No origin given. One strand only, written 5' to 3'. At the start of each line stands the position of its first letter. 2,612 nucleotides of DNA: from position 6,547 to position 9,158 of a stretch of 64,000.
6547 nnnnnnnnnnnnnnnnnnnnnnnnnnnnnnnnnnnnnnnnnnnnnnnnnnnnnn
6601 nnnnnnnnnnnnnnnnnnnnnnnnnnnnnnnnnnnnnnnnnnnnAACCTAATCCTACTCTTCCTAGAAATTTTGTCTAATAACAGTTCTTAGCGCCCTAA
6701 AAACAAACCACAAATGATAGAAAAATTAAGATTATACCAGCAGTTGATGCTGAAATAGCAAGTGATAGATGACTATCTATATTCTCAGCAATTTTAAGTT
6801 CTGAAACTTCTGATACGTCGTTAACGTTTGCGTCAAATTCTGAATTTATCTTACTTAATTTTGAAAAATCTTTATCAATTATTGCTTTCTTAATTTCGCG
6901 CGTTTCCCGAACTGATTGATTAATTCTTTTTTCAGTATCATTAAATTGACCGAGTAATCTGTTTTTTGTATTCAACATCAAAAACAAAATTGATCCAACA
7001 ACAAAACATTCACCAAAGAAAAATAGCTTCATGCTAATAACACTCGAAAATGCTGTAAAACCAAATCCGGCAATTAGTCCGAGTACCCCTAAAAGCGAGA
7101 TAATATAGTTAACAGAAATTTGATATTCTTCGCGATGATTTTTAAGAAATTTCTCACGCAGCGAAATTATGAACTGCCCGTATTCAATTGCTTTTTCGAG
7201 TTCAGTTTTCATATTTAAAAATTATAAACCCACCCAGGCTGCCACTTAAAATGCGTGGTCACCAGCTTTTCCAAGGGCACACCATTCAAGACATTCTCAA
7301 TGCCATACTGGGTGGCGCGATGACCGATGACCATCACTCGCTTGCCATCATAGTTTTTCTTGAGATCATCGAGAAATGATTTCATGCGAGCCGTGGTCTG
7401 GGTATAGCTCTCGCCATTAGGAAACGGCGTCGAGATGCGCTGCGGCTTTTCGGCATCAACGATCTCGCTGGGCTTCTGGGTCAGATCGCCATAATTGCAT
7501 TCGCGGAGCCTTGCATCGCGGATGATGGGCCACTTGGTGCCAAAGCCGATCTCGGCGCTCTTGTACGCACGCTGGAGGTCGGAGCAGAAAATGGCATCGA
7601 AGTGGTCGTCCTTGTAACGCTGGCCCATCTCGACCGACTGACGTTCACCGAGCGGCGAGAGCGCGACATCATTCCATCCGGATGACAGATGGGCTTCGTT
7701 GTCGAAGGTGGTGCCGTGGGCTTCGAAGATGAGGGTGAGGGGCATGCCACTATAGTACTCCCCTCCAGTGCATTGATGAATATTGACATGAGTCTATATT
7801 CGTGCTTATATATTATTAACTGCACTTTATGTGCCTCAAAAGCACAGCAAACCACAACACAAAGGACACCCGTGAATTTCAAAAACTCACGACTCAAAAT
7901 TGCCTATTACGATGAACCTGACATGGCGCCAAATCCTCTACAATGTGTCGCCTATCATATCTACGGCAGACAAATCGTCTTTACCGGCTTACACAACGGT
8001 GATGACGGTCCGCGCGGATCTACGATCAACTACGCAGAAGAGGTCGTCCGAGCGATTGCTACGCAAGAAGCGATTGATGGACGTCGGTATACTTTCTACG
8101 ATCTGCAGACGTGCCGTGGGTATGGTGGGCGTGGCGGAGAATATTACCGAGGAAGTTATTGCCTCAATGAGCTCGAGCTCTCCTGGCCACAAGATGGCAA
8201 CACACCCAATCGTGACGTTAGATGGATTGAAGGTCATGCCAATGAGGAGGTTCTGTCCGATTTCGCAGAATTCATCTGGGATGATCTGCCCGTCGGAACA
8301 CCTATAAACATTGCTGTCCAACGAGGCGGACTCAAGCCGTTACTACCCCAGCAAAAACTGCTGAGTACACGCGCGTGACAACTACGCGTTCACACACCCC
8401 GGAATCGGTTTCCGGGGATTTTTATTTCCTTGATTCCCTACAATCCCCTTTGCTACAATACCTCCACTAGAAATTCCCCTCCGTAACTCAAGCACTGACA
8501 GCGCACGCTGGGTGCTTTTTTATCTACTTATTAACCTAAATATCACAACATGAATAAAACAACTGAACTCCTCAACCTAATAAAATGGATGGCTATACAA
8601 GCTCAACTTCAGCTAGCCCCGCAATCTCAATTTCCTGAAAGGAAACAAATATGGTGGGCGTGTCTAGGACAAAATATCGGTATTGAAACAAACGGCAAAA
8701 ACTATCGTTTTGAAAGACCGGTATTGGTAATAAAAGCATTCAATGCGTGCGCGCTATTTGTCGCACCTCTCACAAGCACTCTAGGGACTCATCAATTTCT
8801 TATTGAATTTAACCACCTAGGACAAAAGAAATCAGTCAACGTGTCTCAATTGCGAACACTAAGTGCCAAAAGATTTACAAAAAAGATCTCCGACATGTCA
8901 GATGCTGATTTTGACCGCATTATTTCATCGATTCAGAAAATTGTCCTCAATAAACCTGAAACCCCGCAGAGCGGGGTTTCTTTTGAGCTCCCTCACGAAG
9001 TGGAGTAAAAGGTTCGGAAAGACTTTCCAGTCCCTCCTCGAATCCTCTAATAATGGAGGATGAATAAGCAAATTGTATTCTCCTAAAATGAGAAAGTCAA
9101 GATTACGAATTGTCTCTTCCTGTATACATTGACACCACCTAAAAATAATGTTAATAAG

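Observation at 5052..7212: Low-GC island: class-1 OLD-family ATPase-Toprim nuclease paired with a small 3-TM coiled-coil membrane protein (candidate two-gene defense module)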

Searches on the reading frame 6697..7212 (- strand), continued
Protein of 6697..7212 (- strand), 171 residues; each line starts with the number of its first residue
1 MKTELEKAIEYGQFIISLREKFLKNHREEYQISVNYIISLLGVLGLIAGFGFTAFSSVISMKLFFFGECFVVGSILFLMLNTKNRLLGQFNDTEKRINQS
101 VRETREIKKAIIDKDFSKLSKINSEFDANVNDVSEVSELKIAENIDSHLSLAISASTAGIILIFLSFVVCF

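Call 51: find_encoding_contigs(protein=P0258, flank=5000, max_places=3)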
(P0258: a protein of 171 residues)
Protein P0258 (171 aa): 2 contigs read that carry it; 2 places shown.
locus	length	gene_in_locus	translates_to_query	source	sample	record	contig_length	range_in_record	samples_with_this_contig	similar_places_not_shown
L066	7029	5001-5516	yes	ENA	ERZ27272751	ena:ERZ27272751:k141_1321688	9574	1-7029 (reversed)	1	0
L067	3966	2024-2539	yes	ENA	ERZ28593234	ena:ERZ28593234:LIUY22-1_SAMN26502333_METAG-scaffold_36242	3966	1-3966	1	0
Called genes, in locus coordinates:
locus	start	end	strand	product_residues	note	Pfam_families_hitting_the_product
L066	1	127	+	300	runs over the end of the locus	PF03462:PCRF, PF00472:RF-1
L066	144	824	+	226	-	PF02463:SMC_N (weak), PF00005:ABC_tran, PF13175:AAA_15 (faint), PF13304:AAA_21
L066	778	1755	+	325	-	PF18075:FtsX_ECD, PF02687:FtsX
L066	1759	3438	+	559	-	PF06418:CTP_synth_N, PF00117:GATase, PF07722:Peptidase_C26 (faint)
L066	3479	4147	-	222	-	PF18306:LDcluster4, PF03641:Lysine_decarbox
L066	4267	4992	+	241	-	-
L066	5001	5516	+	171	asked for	-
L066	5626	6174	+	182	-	PF00300:His_Phos_1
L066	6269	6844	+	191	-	PF13302:Acetyltransf_3, PF00583:Acetyltransf_1 (weak)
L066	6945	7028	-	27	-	?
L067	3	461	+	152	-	?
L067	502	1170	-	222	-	PF18306:LDcluster4, PF03641:Lysine_decarbox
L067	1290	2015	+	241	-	-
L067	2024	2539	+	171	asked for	-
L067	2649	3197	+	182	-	PF00300:His_Phos_1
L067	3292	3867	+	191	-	PF13302:Acetyltransf_3, PF00583:Acetyltransf_1 (weak)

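Call 53: predict_structure(alignment_id=A3)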
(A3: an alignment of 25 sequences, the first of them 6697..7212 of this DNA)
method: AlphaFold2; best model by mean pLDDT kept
length: 171 residues; sequences in the alignment: 25
mean_pLDDT: 84.8   pTM: 0.60
mean pLDDT of the five models: 84.8, 83.0, 82.5, 72.2, 71.3
residues with pLDDT >= 90: 36; 70-90: 121; 50-70: 14; < 50: 0
segments of 3 or more residues with pLDDT < 50: none
pLDDT, mean of each block of 10 residues (from residue 1): 81 88 87 88 88 88 92 90 80 84 87 89 85 67 77 91 84 51
secondary structure, 60 per line:
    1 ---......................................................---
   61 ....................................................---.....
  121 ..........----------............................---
elements in order: H4-57 H61-112 H116-130 H141-168

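Call 57: fold_search(model_id=the predicted structure, library=pdb)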
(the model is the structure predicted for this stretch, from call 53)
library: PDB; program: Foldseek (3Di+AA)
matches with E <= 10: 239; with E <= 0.001: 0
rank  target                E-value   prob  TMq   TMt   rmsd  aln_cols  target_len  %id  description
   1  1i4t_A                1.1e+00  0.20  0.33  0.31  16.0       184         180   13  CRYSTAL STRUCTURE ANALYSIS OF RAC1-GMPPNP IN COMPLEX WITH ARFAPTIN (released 2001-05-16)
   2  7sqc_1J               1.1e+00  0.13  0.23  0.12  46.3       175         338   11  Ciliary C1 central pair apparatus isolated from Chlamydomonas reinhardtii (released 2022-04-13)
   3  7rro_D9               1.2e+00  0.15  0.26  0.17  18.9       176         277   12  Structure of the 48-nm repeat doublet microtubule from bovine tracheal cilia (released 2021-10-27)
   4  8ceg_B                1.3e+00  0.30  0.39  0.33  24.3       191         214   12  BAR domain protein FAM92A1 essential for mitochondrial membrane remodeling (released 2024-02-21)
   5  9fqr_Fz               1.3e+00  0.13  0.24  0.17  17.8       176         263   12  96-nm repeat of axonemal doublet microtubules from bovine sperm (released 2025-03-26)
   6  1i4l_A                1.4e+00  0.16  0.28  0.27  11.4       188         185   12  CRYSTAL STRUCTURE ANALYSIS OF RAC1-GDP IN COMPLEX WITH ARFAPTIN (P41) (released 2001-05-16)
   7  8tgd_B                1.5e+00  0.18  0.29  0.20  28.1       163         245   10  STX-478, a Mutant-Selective, Allosteric Inhibitor bound to H1047R PI3Kalpha (released 2023-09-06)
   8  9nlz_L                1.5e+00  0.15  0.23  0.30  26.7       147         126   10  Y20S (Sec18-Sec17-Sec9-Sso1-Snc1) EDTA - Class 8 (released 2025-10-01)
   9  4wpc_B                1.5e+00  0.09  0.21  0.13  39.5       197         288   13  Crystal structure of Rgd1p F-BAR domain in complex with inositol phosphate (released 2014-12-24)
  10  8sbj_B                1.8e+00  0.16  0.30  0.20  31.5       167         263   11  Co-structure Phosphatidylinositol 4,5-bisphosphate 3-kinase catalytic subunit alpha isoform complexed with brain penet (released 2023-07-19)
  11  7rro_D0               1.9e+00  0.11  0.25  0.17  20.1       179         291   13  Structure of the 48-nm repeat doublet microtubule from bovine tracheal cilia (released 2021-10-27)
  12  2d1l_A                1.9e+00  0.08  0.23  0.18  25.9       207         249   15  Structure of F-actin binding domain IMD of MIM (Missing In Metastasis) (released 2006-09-12)
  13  9cru_L                2.0e+00  0.14  0.24  0.32  26.5       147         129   10  Y20S (Sec18-Sec17-Sec9-Sso1-Snc1) EDTA - Class 1 (released 2025-08-27)
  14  7sqc_1F               2.0e+00  0.14  0.29  0.23  36.6       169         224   11  Ciliary C1 central pair apparatus isolated from Chlamydomonas reinhardtii (released 2022-04-13)
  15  1qu7_B                2.0e+00  0.11  0.25  0.20  34.9       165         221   13  FOUR HELICAL-BUNDLE STRUCTURE OF THE CYTOPLASMIC DOMAIN OF A SERINE CHEMOTAXIS RECEPTOR (released 2000-07-12)
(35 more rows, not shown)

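Call 67: search_protein_families(library=pfam, proteins=[L014:2494-2835:+, L014:2974-3510:+, L014:3526-4257:+, L014:4278-4688:-, L014:4691-5251:+, L066:4267-4992:+, L063:4373-4996:+], max_evalue=0.01)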
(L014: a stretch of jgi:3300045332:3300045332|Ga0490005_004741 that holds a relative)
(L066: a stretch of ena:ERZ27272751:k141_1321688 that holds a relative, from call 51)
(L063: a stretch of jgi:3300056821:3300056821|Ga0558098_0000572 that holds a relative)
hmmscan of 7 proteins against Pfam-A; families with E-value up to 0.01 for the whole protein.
L014:2494-2835:+ (113 aa): 0 families

L014:2974-3510:+ (178 aa): 0 families

L014:3526-4257:+ (243 aa): 0 families

L014:4278-4688:- (136 aa): 1 family
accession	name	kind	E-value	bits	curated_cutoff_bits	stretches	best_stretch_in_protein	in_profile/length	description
PF14973.11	TINF2_N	-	0.0038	18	29.4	1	16-91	31-103/149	TERF1-interacting nuclear factor 2 N-terminus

L014:4691-5251:+ (187 aa): 0 families

L066:4267-4992:+ (241 aa): 0 families

L063:4373-4996:+ (207 aa): 0 families

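Call 69: search_dna_similar(query=window:6697-7212:-, collection=phages, mode=protein, max_evalue=0.01, max_rows=8)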
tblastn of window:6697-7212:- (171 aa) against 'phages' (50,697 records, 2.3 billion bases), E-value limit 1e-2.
No match.

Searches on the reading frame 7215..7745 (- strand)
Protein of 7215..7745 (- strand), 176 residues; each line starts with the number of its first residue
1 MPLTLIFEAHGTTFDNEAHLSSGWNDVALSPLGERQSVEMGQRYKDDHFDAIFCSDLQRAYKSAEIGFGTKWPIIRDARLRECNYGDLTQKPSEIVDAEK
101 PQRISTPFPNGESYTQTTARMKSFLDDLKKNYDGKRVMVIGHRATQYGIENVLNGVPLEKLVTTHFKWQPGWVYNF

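Call 3: search_protein_families(library=pfam, proteins=[window:7215-7745:-], max_evalue=0.01)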
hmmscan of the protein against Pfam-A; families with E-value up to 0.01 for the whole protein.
window:7215-7745:- (176 aa): 1 family
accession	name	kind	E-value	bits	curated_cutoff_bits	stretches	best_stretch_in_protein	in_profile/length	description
PF00300.27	His_Phos_1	-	2.5e-31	109.3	21.7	1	10-162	6-167/194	Histidine phosphatase superfamily (branch 1)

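Call 38: search_protein_families(library=padloc, proteins=[L049:6587-7165:+, L049:7171-7731:+, L049:7780-8805:+, L051:6539-8512:+], max_evalue=0.001)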
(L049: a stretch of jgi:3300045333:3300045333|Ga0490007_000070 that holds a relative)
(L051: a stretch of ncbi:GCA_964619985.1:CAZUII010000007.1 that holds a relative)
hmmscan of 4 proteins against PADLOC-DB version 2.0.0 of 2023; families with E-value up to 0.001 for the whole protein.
L049:6587-7165:+ (192 aa): 0 families

L049:7171-7731:+ (186 aa): 0 families

L049:7780-8805:+ (341 aa): 0 families

L051:6539-8512:+ (657 aa): 15 families
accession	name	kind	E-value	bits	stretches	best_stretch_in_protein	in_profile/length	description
PDLC04105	HerA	-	3.8e-28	96.4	2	487-641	376-527/576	-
PDLC04100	HerA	-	5.9e-22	76.1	2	527-642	432-548/580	-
PDLC04102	HerA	-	1.5e-21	74.4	2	488-650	463-618/654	-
PDLC02185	HerA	-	3.8e-21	73.4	2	528-642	439-554/585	-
PDLC04098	HerA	-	1.7e-20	71.1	2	488-653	482-648/686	-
PDLC04106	HerA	-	4.7e-19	66.4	2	491-641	470-620/667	-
PDLC02188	HerA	-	6.4e-18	62.9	1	484-652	371-543/578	-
PDLC04140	mad8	-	2.4e-15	54.8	1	423-651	27-299/314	mads_8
PDLC01055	HerA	-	1.4e-14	51.8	2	413-469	148-205/532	Type III coevolved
PDLC04103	HerA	-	3.7e-14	50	2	409-464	158-213/579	-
PDLC04104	HerA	-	1.3e-13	48.5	1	487-622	177-306/379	-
PDLC04097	HerA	-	1.3e-08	32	1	527-653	466-594/618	-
PDLC02350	AbiO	-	1.4e-05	22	1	419-458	188-227/468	AbiO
PDLC02372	Nhi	-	5.7e-05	20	1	419-457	195-232/470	-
PDLC04099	HerA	-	0.00063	17.1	0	419-464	165-211/214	-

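Call 39: search_protein_families(library=pfam, proteins=[L049:6587-7165:+, L049:7171-7731:+, L049:7780-8805:+, L051:6539-8512:+], max_evalue=0.001)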
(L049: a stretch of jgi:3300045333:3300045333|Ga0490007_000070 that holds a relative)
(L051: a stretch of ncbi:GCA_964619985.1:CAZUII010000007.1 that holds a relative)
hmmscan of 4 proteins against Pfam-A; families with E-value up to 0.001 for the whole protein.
L049:6587-7165:+ (192 aa): 2 families
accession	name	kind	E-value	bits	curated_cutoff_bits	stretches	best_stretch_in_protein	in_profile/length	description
PF10881.14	DUF2726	-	5.9e-30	104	24.7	1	68-187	3-123/126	Protein of unknown function (DUF2726)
PF18741.7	MTES_1575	-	4.5e-05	23.9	38.2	1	118-174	21-78/96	REase_MTES_1575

L049:7171-7731:+ (186 aa): 0 families

L049:7780-8805:+ (341 aa): 0 families

L051:6539-8512:+ (657 aa): 4 families
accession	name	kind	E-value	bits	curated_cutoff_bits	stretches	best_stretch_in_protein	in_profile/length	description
PF01935.23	DUF87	-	9.4e-17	62.3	23.2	1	404-529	3-126/220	Helicase HerA, central domain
PF10412.15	TrwB_AAD_bind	-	6.5e-07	29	20.5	1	421-468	13-60/387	Type IV secretion-system coupling protein DNA-binding domain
PF05872.18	HerA_C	-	3.6e-05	23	22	0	528-597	251-313/502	Helicase HerA-like C-terminal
PF19044.6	P-loop_TraG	-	0.00027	20.1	25.8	1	421-465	27-71/413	TraG P-loop domain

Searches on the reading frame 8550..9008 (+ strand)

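Call 3: search_protein_families(library=pfam, proteins=[window:8550-9008:+], max_evalue=0.01)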
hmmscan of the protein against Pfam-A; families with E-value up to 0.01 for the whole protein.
window:8550-9008:+ (152 aa): 1 family
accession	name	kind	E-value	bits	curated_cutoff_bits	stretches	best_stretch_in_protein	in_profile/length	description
PF02452.23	PemK_toxin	-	3e-11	43.9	23.1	1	30-131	1-108/109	PemK-like, MazF-like toxin of type II toxin-antitoxin system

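Call 4: search_protein_families(library=padloc, proteins=[window:8550-9008:+], max_evalue=0.01)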
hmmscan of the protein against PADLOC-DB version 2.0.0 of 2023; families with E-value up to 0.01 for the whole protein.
window:8550-9008:+ (152 aa): 0 families

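Call 5: search_protein_families(library=ncbifam, proteins=[window:8550-9008:+], max_evalue=0.01)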
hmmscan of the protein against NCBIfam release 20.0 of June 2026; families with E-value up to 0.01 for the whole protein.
window:8550-9008:+ (152 aa): 0 families
